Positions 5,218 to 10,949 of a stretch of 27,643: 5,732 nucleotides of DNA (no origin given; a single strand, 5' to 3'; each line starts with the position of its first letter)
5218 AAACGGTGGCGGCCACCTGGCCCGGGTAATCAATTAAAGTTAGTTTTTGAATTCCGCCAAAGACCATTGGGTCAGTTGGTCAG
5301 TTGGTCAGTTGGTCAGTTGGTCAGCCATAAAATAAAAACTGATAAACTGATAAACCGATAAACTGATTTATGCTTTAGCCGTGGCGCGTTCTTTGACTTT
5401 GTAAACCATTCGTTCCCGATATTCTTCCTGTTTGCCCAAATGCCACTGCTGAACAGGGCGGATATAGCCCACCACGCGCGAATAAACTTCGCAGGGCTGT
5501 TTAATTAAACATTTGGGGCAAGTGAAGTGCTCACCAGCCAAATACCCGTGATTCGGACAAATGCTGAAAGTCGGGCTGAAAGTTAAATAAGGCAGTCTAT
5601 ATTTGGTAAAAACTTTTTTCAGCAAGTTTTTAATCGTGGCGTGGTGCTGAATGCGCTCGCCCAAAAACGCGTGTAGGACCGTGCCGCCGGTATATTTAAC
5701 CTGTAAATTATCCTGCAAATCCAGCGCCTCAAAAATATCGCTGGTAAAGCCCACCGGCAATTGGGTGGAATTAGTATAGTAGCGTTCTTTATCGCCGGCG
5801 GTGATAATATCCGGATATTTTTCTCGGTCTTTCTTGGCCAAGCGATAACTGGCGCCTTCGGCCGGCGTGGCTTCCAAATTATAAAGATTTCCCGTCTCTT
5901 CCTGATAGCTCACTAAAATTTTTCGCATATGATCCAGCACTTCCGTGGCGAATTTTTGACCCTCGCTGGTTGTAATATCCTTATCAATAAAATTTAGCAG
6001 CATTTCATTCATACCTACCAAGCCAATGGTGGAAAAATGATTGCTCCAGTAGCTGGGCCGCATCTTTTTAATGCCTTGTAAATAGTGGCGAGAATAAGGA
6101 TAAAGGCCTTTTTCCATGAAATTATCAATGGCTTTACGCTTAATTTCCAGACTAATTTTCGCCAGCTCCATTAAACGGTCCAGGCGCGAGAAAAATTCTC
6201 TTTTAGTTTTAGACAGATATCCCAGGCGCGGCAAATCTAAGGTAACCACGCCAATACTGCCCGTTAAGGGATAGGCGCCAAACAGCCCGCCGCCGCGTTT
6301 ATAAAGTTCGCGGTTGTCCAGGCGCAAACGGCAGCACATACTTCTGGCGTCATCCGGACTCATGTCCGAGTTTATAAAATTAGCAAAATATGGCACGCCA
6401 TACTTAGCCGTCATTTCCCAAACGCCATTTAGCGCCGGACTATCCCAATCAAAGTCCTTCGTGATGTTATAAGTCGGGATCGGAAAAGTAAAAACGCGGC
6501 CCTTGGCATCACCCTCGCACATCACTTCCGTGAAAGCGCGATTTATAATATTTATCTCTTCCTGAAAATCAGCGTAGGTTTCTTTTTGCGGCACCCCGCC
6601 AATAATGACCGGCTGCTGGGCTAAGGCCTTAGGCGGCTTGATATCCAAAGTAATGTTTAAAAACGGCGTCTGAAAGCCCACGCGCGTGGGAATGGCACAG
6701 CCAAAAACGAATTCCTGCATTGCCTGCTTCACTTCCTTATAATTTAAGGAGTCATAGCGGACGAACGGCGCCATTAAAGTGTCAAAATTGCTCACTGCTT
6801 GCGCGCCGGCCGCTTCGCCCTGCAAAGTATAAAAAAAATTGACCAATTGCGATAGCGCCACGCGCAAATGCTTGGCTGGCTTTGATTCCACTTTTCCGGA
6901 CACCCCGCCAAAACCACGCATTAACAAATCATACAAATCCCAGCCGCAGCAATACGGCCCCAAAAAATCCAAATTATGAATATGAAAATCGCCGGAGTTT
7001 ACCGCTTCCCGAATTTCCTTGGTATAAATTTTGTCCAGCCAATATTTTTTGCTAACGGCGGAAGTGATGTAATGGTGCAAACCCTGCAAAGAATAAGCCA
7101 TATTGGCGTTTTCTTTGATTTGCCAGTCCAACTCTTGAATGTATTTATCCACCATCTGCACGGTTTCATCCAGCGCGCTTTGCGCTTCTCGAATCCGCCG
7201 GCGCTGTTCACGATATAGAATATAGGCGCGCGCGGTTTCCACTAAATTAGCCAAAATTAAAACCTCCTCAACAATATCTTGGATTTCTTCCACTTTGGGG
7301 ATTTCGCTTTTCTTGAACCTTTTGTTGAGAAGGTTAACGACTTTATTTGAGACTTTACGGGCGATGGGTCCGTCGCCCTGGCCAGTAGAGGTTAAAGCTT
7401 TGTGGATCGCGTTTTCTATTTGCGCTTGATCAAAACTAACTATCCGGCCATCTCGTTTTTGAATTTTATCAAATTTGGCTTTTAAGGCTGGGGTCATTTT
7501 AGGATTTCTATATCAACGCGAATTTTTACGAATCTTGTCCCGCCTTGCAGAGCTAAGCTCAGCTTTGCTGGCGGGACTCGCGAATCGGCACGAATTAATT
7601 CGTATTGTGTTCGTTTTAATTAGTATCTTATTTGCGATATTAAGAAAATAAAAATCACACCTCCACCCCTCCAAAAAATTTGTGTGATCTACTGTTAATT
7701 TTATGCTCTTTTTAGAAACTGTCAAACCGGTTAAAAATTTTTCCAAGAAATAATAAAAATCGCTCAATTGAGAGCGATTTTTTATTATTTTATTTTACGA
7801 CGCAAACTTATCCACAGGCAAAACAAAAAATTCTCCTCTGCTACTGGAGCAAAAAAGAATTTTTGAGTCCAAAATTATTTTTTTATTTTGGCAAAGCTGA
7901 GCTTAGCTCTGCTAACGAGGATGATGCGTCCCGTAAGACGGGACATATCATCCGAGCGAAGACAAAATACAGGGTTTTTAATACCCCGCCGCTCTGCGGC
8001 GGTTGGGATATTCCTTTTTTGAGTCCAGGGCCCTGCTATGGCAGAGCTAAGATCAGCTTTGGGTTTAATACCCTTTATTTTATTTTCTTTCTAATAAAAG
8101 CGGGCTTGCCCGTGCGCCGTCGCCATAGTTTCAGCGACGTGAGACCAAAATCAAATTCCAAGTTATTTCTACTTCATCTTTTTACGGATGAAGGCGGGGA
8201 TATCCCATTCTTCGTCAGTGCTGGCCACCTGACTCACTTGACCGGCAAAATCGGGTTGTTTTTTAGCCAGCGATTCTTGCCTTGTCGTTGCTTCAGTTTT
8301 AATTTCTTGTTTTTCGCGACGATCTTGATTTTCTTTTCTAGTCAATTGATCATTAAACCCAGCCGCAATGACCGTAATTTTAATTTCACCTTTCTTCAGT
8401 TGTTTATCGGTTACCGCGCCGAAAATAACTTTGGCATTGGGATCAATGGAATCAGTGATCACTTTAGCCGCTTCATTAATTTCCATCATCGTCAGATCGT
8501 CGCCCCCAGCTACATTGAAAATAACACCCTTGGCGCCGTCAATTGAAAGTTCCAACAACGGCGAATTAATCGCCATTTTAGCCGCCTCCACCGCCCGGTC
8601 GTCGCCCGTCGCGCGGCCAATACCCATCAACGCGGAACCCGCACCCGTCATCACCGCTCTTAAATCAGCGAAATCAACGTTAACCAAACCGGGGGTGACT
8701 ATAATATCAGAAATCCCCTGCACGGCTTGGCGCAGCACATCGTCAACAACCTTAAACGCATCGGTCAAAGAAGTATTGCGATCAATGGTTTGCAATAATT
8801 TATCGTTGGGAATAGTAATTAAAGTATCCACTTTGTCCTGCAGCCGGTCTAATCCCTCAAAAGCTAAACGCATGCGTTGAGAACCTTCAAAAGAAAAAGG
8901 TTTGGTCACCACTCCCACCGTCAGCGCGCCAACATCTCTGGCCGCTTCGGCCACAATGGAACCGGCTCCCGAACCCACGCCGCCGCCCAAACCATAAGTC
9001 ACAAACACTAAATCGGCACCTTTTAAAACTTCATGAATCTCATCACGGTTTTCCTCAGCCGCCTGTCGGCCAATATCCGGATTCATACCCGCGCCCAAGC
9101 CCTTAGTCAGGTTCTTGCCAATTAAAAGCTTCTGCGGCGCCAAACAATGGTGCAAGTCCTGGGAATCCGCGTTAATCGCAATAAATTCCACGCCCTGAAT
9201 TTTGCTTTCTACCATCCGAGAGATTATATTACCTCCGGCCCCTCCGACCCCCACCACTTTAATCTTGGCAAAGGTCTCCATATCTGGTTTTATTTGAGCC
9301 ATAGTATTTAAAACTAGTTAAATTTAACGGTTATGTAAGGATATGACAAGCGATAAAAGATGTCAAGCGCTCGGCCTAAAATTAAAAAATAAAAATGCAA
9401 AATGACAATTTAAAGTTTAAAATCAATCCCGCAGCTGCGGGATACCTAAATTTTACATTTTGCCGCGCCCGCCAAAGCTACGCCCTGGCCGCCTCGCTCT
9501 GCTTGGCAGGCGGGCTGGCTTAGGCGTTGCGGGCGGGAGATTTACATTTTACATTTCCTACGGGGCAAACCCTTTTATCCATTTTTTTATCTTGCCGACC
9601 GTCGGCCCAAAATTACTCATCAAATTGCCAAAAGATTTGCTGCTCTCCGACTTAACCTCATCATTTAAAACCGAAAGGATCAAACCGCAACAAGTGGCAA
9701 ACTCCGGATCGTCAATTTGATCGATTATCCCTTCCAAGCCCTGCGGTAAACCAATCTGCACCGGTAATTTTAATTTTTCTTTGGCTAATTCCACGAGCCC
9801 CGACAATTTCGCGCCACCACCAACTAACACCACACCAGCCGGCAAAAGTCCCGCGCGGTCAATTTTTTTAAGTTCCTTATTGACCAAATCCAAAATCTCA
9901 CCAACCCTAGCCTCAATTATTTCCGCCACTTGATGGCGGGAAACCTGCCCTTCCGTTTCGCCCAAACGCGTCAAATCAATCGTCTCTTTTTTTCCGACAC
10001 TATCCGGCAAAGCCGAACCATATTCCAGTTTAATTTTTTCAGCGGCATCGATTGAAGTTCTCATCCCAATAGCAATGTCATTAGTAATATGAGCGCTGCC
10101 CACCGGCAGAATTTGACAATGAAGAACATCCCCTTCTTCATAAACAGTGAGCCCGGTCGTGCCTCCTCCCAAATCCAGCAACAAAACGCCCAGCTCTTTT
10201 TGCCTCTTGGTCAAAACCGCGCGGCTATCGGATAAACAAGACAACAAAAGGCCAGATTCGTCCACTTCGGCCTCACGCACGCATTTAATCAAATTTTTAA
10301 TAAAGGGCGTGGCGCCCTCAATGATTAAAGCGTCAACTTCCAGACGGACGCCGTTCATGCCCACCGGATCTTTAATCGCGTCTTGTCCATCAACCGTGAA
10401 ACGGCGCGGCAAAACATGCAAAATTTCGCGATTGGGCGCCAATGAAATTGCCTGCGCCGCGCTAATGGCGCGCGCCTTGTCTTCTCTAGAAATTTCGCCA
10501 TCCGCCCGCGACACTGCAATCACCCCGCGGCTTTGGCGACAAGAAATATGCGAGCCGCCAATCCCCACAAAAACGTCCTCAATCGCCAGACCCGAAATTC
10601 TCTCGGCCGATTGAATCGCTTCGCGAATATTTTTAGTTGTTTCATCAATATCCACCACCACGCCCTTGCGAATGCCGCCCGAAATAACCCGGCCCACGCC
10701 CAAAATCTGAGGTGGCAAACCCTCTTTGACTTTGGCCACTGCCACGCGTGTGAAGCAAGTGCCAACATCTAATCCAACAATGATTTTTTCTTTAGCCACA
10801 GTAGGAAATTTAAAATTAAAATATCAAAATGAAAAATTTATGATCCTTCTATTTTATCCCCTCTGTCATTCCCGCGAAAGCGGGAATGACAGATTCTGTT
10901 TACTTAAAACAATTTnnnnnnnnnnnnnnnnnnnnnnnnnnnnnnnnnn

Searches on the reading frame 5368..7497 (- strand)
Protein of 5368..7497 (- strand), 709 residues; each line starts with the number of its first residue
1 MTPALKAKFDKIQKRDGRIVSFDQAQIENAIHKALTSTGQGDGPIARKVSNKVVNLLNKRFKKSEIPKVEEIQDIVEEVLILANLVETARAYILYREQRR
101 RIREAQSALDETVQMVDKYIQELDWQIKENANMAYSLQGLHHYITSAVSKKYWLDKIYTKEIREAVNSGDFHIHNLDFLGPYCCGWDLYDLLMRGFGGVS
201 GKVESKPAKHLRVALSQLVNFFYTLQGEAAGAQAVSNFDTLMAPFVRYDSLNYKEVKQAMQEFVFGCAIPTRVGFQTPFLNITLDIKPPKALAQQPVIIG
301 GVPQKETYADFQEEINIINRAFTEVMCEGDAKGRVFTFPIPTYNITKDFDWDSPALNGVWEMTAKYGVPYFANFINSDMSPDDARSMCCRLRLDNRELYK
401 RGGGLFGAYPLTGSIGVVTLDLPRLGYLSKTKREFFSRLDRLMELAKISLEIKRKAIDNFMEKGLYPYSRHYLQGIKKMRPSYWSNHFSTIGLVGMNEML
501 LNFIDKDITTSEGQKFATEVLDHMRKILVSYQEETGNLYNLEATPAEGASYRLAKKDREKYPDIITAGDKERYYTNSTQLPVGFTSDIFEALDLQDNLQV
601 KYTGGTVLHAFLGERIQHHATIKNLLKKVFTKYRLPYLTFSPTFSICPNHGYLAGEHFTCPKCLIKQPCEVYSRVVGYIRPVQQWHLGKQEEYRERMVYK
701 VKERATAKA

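Call 7: search_protein_families(library=pfam, proteins=[window:5368-7497:-], max_evalue=0.01)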
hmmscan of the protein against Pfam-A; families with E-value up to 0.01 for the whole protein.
window:5368-7497:- (709 aa): 3 families
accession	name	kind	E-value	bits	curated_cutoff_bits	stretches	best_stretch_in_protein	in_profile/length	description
PF13597.11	NRDD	-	5.8e-192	639.7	26.2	1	129-699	1-562/562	Anaerobic ribonucleoside-triphosphate reductase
PF03477.21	ATP-cone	-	3.8e-21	75.9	25.8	1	11-100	2-87/88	ATP cone domain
PF17681.6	GCP_N_terminal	-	0.0048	16.9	29.4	0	61-150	26-120/297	Gamma tubulin complex component N-terminal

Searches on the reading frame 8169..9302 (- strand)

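Call 7: search_protein_families(library=pfam, proteins=[window:8169-9302:-], max_evalue=0.01)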
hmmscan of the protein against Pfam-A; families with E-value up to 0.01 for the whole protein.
window:8169-9302:- (377 aa): 2 families
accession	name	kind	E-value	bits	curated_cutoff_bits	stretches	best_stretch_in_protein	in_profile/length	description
PF00091.31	Tubulin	-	1.1e-47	163.2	33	1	13-173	1-189/190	Tubulin/FtsZ family, GTPase domain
PF12327.13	FtsZ_C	-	4.2e-33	114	27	1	222-316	1-94/95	FtsZ family, C-terminal domain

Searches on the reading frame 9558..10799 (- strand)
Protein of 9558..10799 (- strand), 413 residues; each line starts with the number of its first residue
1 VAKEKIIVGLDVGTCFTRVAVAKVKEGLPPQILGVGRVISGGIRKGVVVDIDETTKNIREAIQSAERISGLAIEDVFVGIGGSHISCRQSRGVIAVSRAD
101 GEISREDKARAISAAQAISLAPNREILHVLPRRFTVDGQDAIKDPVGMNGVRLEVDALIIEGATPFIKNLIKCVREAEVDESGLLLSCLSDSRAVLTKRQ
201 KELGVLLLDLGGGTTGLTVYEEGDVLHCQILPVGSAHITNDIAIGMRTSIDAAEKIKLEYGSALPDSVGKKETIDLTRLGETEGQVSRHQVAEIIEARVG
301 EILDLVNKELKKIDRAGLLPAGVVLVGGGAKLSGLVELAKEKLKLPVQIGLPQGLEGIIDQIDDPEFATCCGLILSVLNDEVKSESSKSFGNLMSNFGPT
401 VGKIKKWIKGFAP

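Call 7: search_protein_families(library=pfam, proteins=[window:9558-10799:-], max_evalue=0.01)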
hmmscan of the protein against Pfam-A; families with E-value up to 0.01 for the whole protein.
window:9558-10799:- (413 aa): 5 families
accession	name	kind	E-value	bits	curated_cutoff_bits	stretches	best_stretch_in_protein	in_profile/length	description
PF14450.12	FtsA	-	5.3e-38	130.7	31.8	2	207-372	2-127/127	Cell division protein FtsA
PF02491.25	SHS2_FTSA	-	4.5e-28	97.9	25.4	1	82-160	1-78/79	SHS2 domain inserted in FTSA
PF06723.19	MreB_Mbl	-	9.9e-15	54.6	27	1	203-350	145-304/327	MreB/Mbl protein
PF11104.14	PilM_2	-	8e-07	28.7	27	0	194-259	171-236/340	Type IV pilus assembly protein PilM;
PF06277.17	EutA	-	0.00021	20.8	27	1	198-244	138-184/475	Ethanolamine utilisation protein EutA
